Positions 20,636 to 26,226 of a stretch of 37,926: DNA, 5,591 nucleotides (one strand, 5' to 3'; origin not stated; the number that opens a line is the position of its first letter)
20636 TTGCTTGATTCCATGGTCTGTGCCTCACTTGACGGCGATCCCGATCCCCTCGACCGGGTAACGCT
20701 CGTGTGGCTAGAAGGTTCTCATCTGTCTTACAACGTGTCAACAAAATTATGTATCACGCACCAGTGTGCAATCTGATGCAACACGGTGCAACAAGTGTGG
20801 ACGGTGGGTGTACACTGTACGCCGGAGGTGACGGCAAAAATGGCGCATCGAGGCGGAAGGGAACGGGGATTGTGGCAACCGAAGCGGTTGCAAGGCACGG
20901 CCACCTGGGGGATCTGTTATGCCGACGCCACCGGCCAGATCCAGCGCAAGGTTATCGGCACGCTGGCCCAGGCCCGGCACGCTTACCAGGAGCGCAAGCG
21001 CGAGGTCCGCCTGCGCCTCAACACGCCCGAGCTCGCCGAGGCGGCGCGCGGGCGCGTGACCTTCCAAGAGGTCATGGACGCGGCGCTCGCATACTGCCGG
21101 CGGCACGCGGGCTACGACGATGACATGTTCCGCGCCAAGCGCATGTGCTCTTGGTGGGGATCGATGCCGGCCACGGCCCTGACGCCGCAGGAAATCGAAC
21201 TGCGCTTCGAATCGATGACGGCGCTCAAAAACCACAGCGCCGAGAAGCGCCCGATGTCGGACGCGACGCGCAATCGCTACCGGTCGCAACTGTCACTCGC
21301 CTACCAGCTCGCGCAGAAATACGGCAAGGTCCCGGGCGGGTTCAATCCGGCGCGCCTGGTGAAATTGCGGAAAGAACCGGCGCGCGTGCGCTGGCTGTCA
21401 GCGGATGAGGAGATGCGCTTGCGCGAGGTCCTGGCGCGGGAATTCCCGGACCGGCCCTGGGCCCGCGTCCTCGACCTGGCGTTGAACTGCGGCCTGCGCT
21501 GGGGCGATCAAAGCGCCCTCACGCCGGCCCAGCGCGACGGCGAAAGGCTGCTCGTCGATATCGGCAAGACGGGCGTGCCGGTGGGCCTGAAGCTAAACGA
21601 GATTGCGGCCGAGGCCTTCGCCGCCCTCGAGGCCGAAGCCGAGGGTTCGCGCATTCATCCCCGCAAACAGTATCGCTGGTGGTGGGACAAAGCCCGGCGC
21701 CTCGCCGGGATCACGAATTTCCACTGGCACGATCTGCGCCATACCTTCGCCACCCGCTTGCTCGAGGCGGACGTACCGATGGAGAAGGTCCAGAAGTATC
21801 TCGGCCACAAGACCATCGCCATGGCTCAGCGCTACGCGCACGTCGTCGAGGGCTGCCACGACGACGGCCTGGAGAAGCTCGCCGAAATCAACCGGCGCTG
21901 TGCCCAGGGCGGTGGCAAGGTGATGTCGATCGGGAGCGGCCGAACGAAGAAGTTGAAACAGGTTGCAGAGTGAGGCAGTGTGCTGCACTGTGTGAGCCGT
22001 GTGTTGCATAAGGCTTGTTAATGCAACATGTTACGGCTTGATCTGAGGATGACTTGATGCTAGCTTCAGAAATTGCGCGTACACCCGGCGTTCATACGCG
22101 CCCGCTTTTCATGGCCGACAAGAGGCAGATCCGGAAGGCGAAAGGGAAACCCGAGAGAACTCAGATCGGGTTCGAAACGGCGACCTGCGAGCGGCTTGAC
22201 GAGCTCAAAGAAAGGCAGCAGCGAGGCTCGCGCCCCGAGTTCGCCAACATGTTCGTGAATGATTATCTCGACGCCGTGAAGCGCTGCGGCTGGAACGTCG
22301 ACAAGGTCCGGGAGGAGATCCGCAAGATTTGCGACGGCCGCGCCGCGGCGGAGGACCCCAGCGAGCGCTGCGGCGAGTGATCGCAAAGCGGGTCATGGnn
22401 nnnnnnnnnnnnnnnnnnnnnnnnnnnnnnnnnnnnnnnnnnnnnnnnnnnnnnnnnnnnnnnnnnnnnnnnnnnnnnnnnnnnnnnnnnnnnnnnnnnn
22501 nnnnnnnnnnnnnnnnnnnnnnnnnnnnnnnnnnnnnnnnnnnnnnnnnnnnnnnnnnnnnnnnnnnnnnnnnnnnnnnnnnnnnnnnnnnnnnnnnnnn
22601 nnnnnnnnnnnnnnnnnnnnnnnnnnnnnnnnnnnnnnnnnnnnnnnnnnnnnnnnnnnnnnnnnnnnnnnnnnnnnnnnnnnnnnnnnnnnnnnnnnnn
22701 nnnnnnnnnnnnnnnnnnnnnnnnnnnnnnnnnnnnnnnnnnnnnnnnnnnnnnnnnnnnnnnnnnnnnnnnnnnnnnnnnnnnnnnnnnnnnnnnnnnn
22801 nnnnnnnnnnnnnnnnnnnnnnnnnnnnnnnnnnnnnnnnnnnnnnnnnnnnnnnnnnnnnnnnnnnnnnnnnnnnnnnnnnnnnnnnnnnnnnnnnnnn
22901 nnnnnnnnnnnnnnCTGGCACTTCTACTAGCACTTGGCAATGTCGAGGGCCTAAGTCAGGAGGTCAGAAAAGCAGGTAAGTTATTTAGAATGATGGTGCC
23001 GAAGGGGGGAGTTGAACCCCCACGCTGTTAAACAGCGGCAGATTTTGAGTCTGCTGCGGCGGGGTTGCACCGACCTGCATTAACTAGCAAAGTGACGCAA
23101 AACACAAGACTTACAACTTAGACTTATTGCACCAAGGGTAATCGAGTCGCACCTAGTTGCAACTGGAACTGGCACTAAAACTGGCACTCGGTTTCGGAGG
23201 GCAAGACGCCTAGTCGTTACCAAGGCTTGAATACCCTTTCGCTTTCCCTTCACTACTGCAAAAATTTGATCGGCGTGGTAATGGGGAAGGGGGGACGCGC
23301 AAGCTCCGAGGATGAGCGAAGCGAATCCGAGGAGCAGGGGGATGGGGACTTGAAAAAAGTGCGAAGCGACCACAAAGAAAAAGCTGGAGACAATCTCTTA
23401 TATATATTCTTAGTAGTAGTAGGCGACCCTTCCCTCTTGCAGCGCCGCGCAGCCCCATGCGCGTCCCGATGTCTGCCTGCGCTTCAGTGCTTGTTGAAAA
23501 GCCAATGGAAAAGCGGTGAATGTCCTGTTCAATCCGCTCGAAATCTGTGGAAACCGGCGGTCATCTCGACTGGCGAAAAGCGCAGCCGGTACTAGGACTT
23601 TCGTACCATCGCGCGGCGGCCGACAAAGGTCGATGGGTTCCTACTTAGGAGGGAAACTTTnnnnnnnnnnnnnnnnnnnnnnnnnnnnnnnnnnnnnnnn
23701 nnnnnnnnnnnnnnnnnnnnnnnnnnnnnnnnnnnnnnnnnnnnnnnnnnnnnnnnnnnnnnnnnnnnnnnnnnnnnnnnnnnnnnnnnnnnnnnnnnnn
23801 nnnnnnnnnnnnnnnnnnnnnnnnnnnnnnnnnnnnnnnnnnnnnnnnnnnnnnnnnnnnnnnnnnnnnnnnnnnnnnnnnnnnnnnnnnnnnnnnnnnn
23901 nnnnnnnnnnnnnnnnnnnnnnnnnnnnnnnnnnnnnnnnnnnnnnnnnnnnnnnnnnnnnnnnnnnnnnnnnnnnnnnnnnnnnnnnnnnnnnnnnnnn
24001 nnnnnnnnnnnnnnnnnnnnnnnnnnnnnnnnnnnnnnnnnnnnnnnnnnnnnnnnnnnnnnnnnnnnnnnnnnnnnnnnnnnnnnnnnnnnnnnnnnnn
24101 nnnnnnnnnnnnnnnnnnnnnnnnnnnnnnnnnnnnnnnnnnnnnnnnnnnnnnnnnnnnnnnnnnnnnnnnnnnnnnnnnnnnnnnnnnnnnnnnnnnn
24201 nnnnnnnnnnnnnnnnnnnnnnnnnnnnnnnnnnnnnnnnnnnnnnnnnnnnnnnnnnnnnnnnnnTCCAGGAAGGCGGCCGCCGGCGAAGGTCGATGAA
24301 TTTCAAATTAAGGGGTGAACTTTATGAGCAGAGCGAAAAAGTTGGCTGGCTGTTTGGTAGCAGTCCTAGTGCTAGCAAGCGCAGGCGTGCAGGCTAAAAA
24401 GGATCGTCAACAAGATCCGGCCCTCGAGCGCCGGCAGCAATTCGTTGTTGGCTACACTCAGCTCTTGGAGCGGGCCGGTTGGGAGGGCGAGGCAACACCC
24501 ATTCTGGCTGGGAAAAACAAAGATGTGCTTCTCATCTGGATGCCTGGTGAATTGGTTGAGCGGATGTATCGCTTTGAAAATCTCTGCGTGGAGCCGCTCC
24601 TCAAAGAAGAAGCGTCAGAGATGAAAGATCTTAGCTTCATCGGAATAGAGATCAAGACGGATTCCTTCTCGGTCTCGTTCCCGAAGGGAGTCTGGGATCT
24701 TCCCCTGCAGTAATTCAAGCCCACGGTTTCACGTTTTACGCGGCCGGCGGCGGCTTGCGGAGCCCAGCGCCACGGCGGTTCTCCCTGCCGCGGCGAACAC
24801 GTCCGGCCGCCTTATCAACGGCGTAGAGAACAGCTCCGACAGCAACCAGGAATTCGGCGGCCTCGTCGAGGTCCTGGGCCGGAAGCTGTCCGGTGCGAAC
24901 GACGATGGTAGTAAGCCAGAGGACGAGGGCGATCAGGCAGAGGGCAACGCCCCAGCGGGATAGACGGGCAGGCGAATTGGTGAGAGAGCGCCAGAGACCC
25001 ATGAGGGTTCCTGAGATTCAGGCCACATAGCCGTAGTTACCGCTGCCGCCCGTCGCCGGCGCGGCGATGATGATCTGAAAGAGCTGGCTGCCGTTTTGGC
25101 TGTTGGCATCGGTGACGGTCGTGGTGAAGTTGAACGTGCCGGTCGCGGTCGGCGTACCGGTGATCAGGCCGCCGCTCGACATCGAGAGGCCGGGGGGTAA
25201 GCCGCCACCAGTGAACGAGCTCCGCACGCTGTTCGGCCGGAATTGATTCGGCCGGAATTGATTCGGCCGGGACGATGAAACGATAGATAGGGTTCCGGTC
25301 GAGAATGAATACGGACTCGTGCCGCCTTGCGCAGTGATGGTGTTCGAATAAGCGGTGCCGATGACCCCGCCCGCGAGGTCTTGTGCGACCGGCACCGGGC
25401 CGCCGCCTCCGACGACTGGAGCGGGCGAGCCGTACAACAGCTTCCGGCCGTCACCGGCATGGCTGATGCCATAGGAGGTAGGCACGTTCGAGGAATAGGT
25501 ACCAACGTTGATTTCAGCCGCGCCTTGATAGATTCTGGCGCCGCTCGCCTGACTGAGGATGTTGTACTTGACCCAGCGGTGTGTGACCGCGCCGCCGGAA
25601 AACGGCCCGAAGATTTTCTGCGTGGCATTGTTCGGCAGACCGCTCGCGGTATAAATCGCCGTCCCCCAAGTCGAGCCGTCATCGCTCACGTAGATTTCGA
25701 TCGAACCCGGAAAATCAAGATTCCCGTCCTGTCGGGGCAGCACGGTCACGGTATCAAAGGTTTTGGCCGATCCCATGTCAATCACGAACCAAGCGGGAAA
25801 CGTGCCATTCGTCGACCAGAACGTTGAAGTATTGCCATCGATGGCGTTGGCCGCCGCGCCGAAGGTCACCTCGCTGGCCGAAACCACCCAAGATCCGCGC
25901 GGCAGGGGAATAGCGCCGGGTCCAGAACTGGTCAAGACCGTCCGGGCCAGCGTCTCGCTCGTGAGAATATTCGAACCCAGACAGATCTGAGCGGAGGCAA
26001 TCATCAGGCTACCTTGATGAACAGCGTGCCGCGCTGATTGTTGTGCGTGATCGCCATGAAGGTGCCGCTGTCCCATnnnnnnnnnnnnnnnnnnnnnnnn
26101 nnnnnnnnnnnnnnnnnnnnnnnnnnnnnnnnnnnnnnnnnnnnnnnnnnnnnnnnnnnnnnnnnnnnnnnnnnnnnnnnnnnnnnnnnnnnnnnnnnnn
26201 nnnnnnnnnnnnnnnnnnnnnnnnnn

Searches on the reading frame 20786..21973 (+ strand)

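Call 67: search_protein_families(library=phrogs, proteins=[window:20786-21973:+], max_evalue=0.001)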
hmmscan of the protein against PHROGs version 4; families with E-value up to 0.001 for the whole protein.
window:20786-21973:+ (395 aa): 8 families
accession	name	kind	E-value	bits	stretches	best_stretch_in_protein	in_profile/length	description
phrog_1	-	integration and excision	3.5e-50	172.9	1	37-373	120-455/611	integrase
phrog_216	-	integration and excision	3.5e-29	102.9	1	162-368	15-239/301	integrase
phrog_35951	-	unknown function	2e-11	45.2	1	300-368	9-77/97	-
phrog_7685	-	integration and excision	5.9e-09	36.8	1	305-368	174-238/240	integrase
phrog_23271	-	unknown function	3.1e-06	28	1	315-354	12-51/67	-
phrog_7244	-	integration and excision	8.5e-05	22.9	1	163-266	140-239/263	integrase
phrog_25190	-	integration and excision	0.00012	23.4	1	302-354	37-90/109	integrase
phrog_34557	-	integration and excision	0.00013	22.7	1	313-354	126-167/183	integrase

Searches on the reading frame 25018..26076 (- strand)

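Call 30: search_protein_families(library=phrogs, proteins=[window:25018-26076:-], max_evalue=0.001)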
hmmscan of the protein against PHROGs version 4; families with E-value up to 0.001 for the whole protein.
window:25018-26076:- (352 aa): 0 families

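Call 31: search_protein_families(library=pfam, proteins=[window:25018-26076:-], max_evalue=0.01)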
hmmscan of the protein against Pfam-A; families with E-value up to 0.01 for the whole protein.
window:25018-26076:- (352 aa): 3 families
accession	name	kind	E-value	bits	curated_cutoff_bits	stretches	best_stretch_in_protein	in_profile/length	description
PF00754.31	F5_F8_type_C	-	4.3e-19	69.3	28.2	1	69-183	6-122/127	F5/8 type C domain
PF22633.2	F5_F8_type_C_2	-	9.4e-16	58.6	27.8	1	77-148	1-73/91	NedA-like, galactose-binding domain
PF05345.18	He_PIG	-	1.1e-10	42.3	24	1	281-337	34-95/96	Putative Ig domain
